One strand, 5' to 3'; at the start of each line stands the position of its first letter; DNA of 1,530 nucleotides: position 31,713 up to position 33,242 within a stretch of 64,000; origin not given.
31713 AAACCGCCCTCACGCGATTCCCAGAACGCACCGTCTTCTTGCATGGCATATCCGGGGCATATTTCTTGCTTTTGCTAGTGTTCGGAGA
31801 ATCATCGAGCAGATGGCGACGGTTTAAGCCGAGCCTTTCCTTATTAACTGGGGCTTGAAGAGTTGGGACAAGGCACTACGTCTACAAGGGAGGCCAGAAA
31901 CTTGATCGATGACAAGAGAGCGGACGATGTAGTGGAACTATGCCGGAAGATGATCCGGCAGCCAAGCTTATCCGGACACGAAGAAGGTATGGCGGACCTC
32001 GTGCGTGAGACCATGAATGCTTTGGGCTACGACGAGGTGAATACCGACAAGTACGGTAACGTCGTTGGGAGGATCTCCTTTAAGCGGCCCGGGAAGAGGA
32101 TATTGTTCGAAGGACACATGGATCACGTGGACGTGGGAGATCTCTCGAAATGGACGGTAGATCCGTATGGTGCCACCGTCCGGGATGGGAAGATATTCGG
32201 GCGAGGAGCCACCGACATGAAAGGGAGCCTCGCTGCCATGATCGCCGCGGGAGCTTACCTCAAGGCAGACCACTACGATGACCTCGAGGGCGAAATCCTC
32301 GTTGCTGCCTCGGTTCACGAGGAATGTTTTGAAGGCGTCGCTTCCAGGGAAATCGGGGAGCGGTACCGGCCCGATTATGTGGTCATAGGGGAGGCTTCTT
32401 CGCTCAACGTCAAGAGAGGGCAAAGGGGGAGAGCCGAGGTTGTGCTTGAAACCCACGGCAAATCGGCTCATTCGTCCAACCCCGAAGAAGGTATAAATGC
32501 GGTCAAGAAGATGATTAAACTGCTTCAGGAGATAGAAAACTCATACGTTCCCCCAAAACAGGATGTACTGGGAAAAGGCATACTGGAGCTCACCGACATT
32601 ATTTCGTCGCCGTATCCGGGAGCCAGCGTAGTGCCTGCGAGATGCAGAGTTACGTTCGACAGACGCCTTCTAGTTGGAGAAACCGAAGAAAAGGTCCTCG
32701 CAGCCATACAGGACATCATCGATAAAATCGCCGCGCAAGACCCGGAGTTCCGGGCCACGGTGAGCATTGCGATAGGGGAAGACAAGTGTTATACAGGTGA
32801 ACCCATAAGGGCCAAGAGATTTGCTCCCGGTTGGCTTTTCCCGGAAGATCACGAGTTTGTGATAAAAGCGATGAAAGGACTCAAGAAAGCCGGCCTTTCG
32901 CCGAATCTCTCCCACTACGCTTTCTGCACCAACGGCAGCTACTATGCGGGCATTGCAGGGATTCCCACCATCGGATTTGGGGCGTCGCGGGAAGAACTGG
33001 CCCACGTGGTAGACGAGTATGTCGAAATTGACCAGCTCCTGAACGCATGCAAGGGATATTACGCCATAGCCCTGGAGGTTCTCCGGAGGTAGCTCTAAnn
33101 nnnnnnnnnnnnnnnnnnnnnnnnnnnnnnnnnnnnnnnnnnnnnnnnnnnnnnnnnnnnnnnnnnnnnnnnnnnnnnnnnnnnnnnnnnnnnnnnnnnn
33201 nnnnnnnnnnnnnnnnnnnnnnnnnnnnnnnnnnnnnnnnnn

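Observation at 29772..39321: Sigma-54-activated cluster: YgeY-like hydrolase, two fold-type-II PLP enzymes, a D-aminoacylase, and a DUF997 protein with an SSS symporter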

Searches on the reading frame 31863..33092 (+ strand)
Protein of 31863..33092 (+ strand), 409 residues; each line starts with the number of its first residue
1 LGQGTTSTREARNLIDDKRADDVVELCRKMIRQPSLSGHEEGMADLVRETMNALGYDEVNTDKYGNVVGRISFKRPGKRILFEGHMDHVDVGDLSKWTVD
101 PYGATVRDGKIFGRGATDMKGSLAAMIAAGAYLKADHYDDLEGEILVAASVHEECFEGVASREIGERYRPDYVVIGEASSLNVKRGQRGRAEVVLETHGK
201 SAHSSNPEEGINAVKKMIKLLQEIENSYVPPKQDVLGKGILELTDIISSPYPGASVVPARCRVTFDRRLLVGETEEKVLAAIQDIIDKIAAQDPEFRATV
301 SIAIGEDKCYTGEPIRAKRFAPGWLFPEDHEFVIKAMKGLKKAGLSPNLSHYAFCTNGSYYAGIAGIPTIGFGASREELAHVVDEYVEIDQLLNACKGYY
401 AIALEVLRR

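Call 3: search_protein_families(library=pfam, proteins=[window:31863-33092:+])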
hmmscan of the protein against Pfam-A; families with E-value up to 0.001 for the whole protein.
window:31863-33092:+ (409 aa): 3 families
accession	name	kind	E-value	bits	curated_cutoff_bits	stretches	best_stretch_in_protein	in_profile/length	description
PF01546.33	Peptidase_M20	-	2.8e-27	96.4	24.6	1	81-404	1-205/206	Peptidase family M20/M25/M40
PF07687.19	M20_dimer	-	1.1e-18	67.5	21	1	186-293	2-106/107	Peptidase dimerisation domain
PF04389.22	Peptidase_M28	-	0.00077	19.7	21.3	0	66-154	1-67/193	Peptidase family M28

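Call 4: search_protein_families(library=ncbifam, proteins=[window:31863-33092:+])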
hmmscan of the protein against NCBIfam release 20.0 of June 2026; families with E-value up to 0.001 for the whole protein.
window:31863-33092:+ (409 aa): 57 families (the best 25 are shown)
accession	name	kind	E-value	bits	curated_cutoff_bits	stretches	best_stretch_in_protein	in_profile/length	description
NF009555.0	PRK13004.1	equivalog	9.4e-145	482.5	321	1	17-407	11-396/399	YgeY family selenium metabolism-linked hydrolase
TIGR03526.1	selenium_YgeY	hypoth_equivalog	1.5e-83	280.9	321.5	1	19-403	11-390/395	YgeY family selenium metabolism-linked hydrolase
TIGR01910.1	DapE-ArgE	subfamily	1.7e-64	218.4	217.6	1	24-396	1-371/373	ArgE/DapE family deacylase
NF006399.0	PRK08651.1-2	equivalog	2.5e-47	161.8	381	1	21-397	4-395/405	succinyl-diaminopimelate desuccinylase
NF009557.0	PRK13009.1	equivalog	3.2e-44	151.6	284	1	22-402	4-370/377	succinyl-diaminopimelate desuccinylase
NF006365.0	PRK08588.1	subfamily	5.3e-44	151.1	289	1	23-407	9-381/383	succinyl-diaminopimelate desuccinylase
NF009558.0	PRK13013.1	equivalog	5.4e-42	143.9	428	2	17-230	12-242/429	acetylornithine deacetylase/succinyl-diaminopimelate desuccinylase family protein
NF006400.0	PRK08651.1-3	equivalog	1.9e-41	142.2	374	1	67-406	75-406/410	succinyl-diaminopimelate desuccinylase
TIGR01892.1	AcOrn-deacetyl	equivalog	2.3e-39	135.5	297.7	1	64-394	46-356/365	acetylornithine deacetylase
NF005373.0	PRK06915.1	equivalog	1.5e-38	132.9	428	1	64-397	80-408/422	peptidase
NF005710.0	PRK07522.1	subfamily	4.4e-38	131.5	412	1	24-397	11-378/391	acetylornithine deacetylase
TIGR01246.1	dapE_proteo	equivalog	1.3e-37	129.6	361.8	1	24-289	2-275/370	succinyl-diaminopimelate desuccinylase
NF005306.0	PRK06837.1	subfamily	5.3e-37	127.6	376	1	59-397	78-412/427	ArgE/DapE family deacylase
TIGR01900.1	dapE-gram_pos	equivalog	5.8e-34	117.5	304.2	1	21-395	3-342/351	succinyl-diaminopimelate desuccinylase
NF006402.0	PRK08651.1-5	equivalog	1.5e-33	116.3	369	1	22-397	4-358/369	succinyl-diaminopimelate desuccinylase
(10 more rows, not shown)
